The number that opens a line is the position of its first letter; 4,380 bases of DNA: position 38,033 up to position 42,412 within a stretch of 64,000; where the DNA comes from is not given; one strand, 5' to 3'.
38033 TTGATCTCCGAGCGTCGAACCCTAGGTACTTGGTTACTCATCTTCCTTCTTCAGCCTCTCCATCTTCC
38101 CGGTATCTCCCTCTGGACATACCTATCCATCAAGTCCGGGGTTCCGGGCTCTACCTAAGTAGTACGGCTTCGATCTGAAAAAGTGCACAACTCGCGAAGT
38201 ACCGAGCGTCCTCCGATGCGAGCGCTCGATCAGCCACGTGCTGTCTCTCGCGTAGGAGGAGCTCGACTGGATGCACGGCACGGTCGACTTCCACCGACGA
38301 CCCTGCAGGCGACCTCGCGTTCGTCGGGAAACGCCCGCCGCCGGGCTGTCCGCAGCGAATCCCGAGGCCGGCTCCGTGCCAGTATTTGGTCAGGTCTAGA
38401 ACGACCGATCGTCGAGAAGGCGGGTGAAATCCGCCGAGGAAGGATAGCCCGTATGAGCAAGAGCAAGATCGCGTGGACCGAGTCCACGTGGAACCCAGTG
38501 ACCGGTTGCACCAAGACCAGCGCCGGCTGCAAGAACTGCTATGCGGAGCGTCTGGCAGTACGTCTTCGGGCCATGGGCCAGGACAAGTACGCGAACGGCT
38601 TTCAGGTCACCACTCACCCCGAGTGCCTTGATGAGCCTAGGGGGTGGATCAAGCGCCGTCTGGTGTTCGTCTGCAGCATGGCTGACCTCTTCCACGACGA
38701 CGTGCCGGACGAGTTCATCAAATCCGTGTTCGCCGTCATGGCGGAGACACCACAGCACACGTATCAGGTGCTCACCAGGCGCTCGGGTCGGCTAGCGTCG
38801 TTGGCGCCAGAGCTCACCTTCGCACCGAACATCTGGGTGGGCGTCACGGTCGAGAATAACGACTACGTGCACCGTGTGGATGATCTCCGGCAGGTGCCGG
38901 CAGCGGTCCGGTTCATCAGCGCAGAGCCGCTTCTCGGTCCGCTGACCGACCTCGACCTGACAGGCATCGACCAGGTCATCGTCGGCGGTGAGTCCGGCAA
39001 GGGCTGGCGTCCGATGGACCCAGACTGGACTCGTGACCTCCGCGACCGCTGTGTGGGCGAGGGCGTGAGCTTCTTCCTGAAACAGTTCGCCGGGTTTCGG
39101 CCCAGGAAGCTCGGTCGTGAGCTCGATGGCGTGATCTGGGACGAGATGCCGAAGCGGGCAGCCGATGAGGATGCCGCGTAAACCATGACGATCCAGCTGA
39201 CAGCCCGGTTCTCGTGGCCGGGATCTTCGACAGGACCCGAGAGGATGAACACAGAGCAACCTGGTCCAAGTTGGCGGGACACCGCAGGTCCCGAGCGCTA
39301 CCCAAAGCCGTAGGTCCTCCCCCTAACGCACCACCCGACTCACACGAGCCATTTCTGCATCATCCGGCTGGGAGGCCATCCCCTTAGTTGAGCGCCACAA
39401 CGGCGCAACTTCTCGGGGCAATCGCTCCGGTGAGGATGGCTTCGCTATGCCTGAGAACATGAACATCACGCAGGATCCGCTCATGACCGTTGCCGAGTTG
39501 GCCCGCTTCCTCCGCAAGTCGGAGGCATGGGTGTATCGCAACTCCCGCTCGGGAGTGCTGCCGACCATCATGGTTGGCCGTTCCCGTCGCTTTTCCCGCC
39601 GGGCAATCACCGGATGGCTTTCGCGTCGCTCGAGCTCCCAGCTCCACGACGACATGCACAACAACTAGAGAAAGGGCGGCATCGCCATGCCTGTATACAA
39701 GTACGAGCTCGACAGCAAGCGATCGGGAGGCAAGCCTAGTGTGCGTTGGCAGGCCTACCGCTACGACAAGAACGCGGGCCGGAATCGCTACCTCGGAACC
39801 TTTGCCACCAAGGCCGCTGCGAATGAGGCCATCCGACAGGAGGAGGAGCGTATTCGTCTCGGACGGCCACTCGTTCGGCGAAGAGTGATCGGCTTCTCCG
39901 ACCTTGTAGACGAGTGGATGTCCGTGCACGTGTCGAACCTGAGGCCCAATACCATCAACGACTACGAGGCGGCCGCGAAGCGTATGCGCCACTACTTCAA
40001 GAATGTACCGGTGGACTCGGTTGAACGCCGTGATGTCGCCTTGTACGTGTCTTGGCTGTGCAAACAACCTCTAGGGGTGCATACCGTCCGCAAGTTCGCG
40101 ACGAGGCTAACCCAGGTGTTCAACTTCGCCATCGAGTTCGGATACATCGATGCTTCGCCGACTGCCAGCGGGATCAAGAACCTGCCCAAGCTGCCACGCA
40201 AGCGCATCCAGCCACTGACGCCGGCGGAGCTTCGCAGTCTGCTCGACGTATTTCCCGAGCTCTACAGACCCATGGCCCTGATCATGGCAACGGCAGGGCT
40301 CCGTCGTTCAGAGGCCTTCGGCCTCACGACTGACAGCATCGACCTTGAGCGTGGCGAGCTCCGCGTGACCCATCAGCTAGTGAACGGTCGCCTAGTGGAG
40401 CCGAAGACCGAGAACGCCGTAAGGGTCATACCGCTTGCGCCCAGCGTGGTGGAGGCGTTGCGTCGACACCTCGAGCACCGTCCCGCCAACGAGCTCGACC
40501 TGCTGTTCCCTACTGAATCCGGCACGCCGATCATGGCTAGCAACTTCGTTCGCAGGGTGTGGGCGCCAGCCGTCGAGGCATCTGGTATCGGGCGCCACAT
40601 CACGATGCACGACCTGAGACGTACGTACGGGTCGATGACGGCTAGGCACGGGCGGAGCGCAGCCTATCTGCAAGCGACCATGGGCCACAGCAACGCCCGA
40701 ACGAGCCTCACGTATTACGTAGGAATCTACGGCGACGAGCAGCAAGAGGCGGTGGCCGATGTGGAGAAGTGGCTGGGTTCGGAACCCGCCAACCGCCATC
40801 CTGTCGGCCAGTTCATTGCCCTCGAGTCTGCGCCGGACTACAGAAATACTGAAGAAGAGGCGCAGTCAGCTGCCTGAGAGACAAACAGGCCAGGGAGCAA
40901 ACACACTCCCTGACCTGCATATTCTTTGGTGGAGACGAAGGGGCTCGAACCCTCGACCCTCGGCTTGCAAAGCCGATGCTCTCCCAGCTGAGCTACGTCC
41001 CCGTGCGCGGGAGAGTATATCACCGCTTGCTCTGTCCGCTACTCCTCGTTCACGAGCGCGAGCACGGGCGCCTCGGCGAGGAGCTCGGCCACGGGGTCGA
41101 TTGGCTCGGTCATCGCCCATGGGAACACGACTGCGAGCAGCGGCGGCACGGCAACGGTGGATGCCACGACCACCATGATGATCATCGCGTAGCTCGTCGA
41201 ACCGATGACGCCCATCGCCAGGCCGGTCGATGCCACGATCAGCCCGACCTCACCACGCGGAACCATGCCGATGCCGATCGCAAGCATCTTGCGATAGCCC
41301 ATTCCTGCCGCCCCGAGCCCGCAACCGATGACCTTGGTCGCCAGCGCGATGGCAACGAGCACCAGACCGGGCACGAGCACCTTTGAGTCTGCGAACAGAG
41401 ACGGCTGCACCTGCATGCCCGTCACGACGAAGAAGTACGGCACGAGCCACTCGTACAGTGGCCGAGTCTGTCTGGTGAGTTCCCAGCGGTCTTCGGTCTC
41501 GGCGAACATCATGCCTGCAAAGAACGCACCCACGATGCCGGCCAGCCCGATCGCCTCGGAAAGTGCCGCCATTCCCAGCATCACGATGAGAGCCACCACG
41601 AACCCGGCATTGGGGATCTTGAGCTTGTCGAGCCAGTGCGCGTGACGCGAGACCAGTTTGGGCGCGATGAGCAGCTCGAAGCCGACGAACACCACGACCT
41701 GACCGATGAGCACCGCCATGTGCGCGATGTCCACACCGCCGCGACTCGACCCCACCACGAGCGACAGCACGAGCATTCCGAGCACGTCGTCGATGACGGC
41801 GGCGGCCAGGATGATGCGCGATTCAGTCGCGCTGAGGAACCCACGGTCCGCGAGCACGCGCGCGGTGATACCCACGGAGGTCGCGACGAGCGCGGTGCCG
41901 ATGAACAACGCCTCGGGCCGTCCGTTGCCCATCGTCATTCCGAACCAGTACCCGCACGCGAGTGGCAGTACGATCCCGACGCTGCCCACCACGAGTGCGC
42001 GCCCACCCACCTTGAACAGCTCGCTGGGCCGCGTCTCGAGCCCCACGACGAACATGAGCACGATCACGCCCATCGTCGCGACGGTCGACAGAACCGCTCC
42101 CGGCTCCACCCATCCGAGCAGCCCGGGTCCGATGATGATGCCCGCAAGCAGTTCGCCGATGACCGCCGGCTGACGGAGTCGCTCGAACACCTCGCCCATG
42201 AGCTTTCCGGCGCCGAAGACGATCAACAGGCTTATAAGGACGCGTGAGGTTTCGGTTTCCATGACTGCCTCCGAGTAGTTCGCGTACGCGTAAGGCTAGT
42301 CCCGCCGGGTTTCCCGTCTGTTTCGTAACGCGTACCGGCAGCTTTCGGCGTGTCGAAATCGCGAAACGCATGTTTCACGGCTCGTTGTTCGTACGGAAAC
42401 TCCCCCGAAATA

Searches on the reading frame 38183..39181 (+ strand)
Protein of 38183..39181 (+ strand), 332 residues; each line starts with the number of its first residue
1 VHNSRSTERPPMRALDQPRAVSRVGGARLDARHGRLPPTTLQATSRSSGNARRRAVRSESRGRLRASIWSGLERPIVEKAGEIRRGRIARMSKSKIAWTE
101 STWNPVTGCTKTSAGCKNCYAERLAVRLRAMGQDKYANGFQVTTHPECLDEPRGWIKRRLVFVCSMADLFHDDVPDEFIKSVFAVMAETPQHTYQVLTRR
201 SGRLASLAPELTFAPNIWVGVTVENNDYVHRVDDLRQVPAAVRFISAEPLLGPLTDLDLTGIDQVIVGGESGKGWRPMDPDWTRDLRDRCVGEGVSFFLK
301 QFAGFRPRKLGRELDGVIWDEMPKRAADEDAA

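Call 24: search_protein_families(library=pfam, proteins=[window:38183-39181:+], max_evalue=0.1)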
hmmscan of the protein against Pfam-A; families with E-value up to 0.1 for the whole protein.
window:38183-39181:+ (332 aa): 1 family
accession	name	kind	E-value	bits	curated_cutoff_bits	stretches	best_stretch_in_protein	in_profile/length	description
PF07505.17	DUF5131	-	7.6e-96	320.7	28.9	1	93-323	1-243/243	Protein of unknown function (DUF5131)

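Call 25: search_protein_families(library=padloc, proteins=[window:38183-39181:+], max_evalue=0.01)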
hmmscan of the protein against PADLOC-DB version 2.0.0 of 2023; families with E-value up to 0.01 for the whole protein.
window:38183-39181:+ (332 aa): 2 families
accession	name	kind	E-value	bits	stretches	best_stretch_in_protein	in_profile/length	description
PDLC04639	PDC-M41B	-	8.8e-106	350.7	1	91-326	1-236/241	-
PDLC04569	PDC-M30B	-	5.3e-100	331.9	1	91-326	1-236/241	-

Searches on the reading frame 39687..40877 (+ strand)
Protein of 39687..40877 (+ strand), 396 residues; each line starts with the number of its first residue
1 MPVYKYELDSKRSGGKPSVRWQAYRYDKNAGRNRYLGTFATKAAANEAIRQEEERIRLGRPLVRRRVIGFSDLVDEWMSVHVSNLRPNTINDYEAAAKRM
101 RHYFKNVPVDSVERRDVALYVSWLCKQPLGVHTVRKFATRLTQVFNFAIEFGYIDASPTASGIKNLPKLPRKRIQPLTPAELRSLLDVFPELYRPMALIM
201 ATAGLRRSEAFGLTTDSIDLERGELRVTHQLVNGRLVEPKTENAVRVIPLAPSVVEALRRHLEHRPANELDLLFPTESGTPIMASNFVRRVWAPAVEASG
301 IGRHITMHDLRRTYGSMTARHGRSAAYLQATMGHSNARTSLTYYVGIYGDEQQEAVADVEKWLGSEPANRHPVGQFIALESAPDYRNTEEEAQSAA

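Call 24: search_protein_families(library=pfam, proteins=[window:39687-40877:+], max_evalue=0.1)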
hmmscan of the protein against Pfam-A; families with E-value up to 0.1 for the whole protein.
window:39687-40877:+ (396 aa): 6 families
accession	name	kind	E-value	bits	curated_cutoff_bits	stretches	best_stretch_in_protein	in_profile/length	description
PF00589.27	Phage_integrase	-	8.4e-23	81.4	27.1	1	177-344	3-165/172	Phage integrase family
PF13102.12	Phage_int_SAM_5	-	2.3e-08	34.7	22.3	1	70-159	2-93/98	Phage integrase SAM-like domain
PF14659.12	Phage_int_SAM_3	-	1e-06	29.3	22.6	1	70-118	2-51/58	Phage integrase, N-terminal SAM-like domain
PF13495.12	Phage_int_SAM_4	-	3.8e-05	24.4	27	1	80-139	9-69/85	Phage integrase, N-terminal SAM-like domain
PF22022.2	Phage_int_M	-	5.6e-05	23.8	27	1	70-160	1-91/96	Phage integrase central domain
PF02899.23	Phage_int_SAM_1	-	0.0026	18.4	22.3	1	84-149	13-80/83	Phage integrase, N-terminal SAM-like domain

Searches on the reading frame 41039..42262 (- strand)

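Call 24: search_protein_families(library=pfam, proteins=[window:41039-42262:-], max_evalue=0.1)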
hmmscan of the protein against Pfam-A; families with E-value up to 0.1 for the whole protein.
window:41039-42262:- (407 aa): 1 family
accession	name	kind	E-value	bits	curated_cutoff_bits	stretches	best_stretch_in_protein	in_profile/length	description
PF00999.27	Na_H_Exchanger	-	3.4e-61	207.6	26.2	1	21-376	9-373/375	Sodium/hydrogen exchanger, transmembrane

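Call 25: search_protein_families(library=padloc, proteins=[window:41039-42262:-], max_evalue=0.01)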
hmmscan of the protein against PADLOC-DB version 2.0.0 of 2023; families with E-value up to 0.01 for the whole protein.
window:41039-42262:- (407 aa): 0 families
